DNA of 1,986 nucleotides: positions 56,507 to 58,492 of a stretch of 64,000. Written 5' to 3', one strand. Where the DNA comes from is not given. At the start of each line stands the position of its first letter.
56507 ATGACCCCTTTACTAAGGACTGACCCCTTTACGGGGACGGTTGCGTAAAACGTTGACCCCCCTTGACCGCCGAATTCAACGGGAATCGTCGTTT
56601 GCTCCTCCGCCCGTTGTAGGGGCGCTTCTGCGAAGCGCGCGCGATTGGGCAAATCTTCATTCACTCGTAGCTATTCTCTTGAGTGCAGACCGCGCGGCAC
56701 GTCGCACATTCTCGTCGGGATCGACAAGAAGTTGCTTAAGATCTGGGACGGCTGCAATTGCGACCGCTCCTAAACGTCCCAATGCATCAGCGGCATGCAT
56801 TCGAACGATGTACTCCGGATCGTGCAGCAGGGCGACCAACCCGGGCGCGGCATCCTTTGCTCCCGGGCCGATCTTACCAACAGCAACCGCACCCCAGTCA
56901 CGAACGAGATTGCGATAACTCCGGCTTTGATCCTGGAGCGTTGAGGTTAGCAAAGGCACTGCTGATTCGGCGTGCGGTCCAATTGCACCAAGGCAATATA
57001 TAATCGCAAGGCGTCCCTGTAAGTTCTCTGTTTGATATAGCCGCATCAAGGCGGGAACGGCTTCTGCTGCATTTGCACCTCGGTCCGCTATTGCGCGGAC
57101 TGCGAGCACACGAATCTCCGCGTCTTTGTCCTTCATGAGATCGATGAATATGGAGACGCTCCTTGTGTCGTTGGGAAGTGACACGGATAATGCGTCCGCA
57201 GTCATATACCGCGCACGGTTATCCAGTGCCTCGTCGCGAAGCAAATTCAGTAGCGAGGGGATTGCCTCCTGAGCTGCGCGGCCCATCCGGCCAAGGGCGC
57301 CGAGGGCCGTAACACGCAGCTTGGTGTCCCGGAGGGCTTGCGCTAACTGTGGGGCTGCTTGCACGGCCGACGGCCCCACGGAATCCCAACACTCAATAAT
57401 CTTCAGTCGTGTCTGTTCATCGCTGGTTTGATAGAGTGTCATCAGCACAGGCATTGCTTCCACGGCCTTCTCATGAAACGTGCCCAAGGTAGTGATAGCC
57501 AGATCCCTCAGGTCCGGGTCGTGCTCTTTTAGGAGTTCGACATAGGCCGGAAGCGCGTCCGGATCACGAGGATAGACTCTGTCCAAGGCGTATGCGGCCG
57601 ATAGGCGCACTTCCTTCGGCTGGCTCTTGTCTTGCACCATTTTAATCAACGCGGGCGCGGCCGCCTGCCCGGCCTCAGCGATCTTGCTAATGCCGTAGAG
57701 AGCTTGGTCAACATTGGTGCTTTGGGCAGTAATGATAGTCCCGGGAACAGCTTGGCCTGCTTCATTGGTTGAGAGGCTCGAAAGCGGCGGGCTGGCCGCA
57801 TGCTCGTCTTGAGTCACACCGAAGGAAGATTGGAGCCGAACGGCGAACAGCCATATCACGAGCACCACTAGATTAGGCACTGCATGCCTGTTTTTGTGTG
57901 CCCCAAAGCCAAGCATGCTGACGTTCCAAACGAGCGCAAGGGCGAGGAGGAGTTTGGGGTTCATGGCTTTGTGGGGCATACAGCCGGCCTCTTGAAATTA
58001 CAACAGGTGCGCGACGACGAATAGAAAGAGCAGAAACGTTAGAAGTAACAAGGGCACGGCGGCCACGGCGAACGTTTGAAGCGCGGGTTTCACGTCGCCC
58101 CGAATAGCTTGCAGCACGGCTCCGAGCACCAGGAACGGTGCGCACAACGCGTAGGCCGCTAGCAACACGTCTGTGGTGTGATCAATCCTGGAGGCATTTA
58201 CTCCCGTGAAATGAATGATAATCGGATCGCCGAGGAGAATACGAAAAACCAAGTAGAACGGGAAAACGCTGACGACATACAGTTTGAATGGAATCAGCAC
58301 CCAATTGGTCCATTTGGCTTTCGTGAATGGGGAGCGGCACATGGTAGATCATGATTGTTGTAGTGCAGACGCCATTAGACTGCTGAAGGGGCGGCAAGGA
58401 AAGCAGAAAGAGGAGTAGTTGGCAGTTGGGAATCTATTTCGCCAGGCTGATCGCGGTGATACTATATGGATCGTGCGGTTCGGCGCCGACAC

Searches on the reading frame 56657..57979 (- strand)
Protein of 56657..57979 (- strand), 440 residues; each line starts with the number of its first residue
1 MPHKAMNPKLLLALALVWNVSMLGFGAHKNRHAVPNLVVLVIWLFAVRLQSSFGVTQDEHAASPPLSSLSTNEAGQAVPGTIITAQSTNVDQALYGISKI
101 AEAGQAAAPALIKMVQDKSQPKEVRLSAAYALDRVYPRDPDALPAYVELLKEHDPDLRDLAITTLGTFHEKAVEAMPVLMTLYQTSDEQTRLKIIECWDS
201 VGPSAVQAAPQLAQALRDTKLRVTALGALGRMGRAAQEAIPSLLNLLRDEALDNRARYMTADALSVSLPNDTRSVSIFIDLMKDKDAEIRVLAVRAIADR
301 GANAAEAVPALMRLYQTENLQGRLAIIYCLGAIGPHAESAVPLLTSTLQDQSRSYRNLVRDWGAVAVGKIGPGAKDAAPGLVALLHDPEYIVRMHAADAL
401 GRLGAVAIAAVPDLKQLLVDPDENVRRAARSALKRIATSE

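Call 10: search_protein_families(library=pfam, proteins=[window:56657-57979:-], max_evalue=0.01)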
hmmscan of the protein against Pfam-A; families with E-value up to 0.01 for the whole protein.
window:56657-57979:- (440 aa): 10 families
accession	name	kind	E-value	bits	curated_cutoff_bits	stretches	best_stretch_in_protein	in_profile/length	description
PF13646.12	HEAT_2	-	2.9e-37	127.3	27.7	5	364-434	21-88/88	HEAT repeats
PF02985.28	HEAT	-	5.8e-23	79.2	23.5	1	379-405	3-29/31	HEAT repeat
PF01602.26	Adaptin_N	-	4e-11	42.6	37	1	93-299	99-291/524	Adaptin N terminal region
PF03130.22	HEAT_PBS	-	1.5e-10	40.9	20.9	0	392-420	1-27/27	PBS lyase HEAT-like repeat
PF13513.12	HEAT_EZ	-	1.7e-10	41.6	27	0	123-167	2-54/55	HEAT-like repeat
PF00514.29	Arm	-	2.6e-10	40.4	20.6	0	139-166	10-37/41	Armadillo/beta-catenin-like repeat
PF01347.28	Vitellogenin_N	-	1.6e-05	24.1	24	1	112-298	379-557/590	Lipoprotein amino terminal region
PF22646.2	PPP2R1A-like_HEAT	-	2.4e-05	25.1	27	0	275-315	9-51/78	PPP2R1A-like HEAT repeat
PF12717.13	Cnd1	-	4e-05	24.2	26.4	0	380-439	25-88/162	non-SMC mitotic condensation complex subunit 1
PF20168.4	PDS5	-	0.0011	17.3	27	0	207-306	242-317/1053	Sister chromatid cohesion protein PDS5 protein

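Call 63: find_homologous_proteins(query=window:56657-57979:-, max_evalue=1e-40)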
Query window:56657-57979:- (440 aa): 23 proteins with E <= 1e-40 among 8000 candidates.
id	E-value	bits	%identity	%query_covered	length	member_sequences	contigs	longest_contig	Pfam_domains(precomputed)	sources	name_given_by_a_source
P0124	1.7e-275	931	100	99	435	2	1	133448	PF00514.30,PF01347.29,PF22646.3,PF02985.29,PF03130.23,PF13513.13,PF01602.27,PF13646.13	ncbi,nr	ncbi:MAG TPA: HEAT repeat domain-containing protein [Verrucomicrobiae bacterium]|nr:HEAT repeat doma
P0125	4.7e-59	219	32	81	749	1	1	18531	PF12717.14,PF00514.30,PF12755.14,PF25786.1,PF02985.29,PF03130.23,PF13513.13,PF01602.27,PF13646.13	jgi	jgi:HEAT repeat protein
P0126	1.0e-54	204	33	76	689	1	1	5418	PF23271.2,PF12717.14,PF00514.30,PF24714.2,PF02985.29,PF01602.27,PF25767.2,PF25786.1,PF03130.23,PF13513.13,PF13646.13,PF23227.2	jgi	jgi:HEAT repeat protein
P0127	2.7e-52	197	32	73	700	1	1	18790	PF21581.4,PF12717.14,PF00514.30,PF25786.1,PF02985.29,PF03130.23,PF20168.5,PF13513.13,PF01602.27,PF13646.13,PF23227.2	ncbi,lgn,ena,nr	ncbi:MAG: HEAT repeat domain-containing protein [Planctomycetaceae bacterium]|nr:HEAT repeat domain-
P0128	5.9e-52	195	35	77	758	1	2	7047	PF12717.14,PF00514.30,PF12755.14,PF02985.29,PF03130.23,PF13513.13,PF01602.27,PF13646.13,PF25767.2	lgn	-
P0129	9.2e-52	195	32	79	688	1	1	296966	PF12717.14,PF00514.30,PF25786.1,PF02985.29,PF03130.23,PF13513.13,PF01602.27,PF13646.13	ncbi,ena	-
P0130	2.5e-51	193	27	76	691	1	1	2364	PF12717.14,PF00514.30,PF24714.2,PF25786.1,PF02985.29,PF03130.23,PF13513.13,PF01602.27,PF13646.13,PF23227.2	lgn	-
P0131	3.0e-51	193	35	66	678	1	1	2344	PF12717.14,PF00514.30,PF25786.1,PF02985.29,PF03130.23,PF13513.13,PF01602.27,PF13646.13,PF23227.2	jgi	jgi:HEAT repeat protein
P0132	1.3e-50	191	29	81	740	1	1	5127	PF12717.14,PF00514.30,PF26715.1,PF24714.2,PF12755.14,PF02985.29,PF01602.27,PF25767.2,PF21581.4,PF01347.29,PF25786.1,PF03130.23,PF13513.13,PF13646.13,PF25151.2,PF23227.2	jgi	jgi:HEAT repeat protein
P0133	5.7e-50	189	32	76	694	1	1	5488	PF12717.14,PF00514.30,PF25786.1,PF02985.29,PF03130.23,PF13513.13,PF01602.27,PF13646.13,PF23227.2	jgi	jgi:HEAT repeat protein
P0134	9.2e-50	188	29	76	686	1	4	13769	PF12717.14,PF00514.30,PF25786.1,PF02985.29,PF03130.23,PF24987.2,PF13513.13,PF01602.27,PF13646.13,PF23227.2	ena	-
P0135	1.3e-49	188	29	71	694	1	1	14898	PF12717.14,PF00514.30,PF25786.1,PF02985.29,PF03130.23,PF13513.13,PF01602.27,PF13646.13,PF23227.2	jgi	jgi:HEAT repeat protein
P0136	1.8e-49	187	30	79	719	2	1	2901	PF12717.14,PF00514.30,PF24714.2,PF12755.14,PF02985.29,PF24492.2,PF01602.27,PF25786.1,PF03130.23,PF20168.5,PF13513.13,PF13646.13,PF23227.2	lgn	-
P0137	2.9e-49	187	28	78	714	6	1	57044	PF23271.2,PF12717.14,PF00514.30,PF02985.29,PF22956.3,PF22928.3,PF03130.23,PF13513.13,PF01602.27,PF13646.13,PF23227.2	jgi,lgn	jgi:HEAT repeat protein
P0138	3.3e-49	186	31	76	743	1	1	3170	PF12717.14,PF00514.30,PF22646.3,PF02985.29,PF24492.2,PF01602.27,PF21581.4,PF25786.1,PF03130.23,PF20168.5,PF13513.13,PF13646.13,PF23227.2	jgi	jgi:HEAT repeat protein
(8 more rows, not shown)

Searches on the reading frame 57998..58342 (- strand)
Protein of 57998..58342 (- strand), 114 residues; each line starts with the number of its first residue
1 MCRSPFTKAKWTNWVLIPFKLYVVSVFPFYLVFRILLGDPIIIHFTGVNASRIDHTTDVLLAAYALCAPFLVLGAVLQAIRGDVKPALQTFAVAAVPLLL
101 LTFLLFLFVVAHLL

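Call 10: search_protein_families(library=pfam, proteins=[window:57998-58342:-], max_evalue=0.01)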
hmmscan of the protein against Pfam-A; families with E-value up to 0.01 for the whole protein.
window:57998-58342:- (114 aa): 0 families

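Call 33: find_homologous_proteins(query=window:57998-58342:-)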
Query window:57998-58342:- (114 aa): 3 proteins with E <= 0.001 among 79 candidates.
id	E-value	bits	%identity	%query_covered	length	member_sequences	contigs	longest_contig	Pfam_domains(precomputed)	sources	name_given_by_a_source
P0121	2.9e-66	239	100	100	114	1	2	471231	-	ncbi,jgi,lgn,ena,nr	ncbi:MAG TPA: hypothetical protein VMP11_09705 [Verrucomicrobiae bacterium]|nr:hypothetical protein 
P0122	7.0e-52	192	82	100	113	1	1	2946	-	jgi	jgi:hypothetical protein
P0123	1.9e-43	165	75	100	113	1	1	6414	-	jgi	jgi:hypothetical protein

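Call 34: find_encoding_contigs(protein=P0122, flank=10000, max_places=3)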
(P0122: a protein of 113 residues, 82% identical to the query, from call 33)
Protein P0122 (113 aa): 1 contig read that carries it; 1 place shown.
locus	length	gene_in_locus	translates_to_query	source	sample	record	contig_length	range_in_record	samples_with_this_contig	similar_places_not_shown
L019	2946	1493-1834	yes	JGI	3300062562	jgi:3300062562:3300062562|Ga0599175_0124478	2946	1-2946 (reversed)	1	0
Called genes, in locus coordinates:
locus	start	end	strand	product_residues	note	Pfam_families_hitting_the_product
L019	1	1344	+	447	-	?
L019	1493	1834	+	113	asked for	-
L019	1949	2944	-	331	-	?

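Call 35: find_encoding_contigs(protein=P0123, flank=10000, max_places=3)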
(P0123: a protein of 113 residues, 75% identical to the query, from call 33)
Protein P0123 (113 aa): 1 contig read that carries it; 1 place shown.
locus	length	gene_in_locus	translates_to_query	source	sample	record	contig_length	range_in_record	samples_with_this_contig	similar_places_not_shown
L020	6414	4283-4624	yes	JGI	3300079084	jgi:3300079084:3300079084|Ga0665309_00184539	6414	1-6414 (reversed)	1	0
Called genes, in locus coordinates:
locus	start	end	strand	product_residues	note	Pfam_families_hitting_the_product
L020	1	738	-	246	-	?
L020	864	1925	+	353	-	PF13528:Glyco_trans_1_3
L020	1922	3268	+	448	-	PF13579:Glyco_trans_4_4 (weak), PF00534:Glycos_transf_1, PF13692:Glyco_trans_1_4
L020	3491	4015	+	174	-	-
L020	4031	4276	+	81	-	-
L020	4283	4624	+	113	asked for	-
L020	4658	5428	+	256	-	-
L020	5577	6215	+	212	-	-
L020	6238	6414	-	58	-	?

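Call 71: search_protein_families(library=ncbifam, proteins=[window:57998-58342:-], max_evalue=0.01)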
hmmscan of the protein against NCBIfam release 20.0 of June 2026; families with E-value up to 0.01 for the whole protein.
window:57998-58342:- (114 aa): 0 families
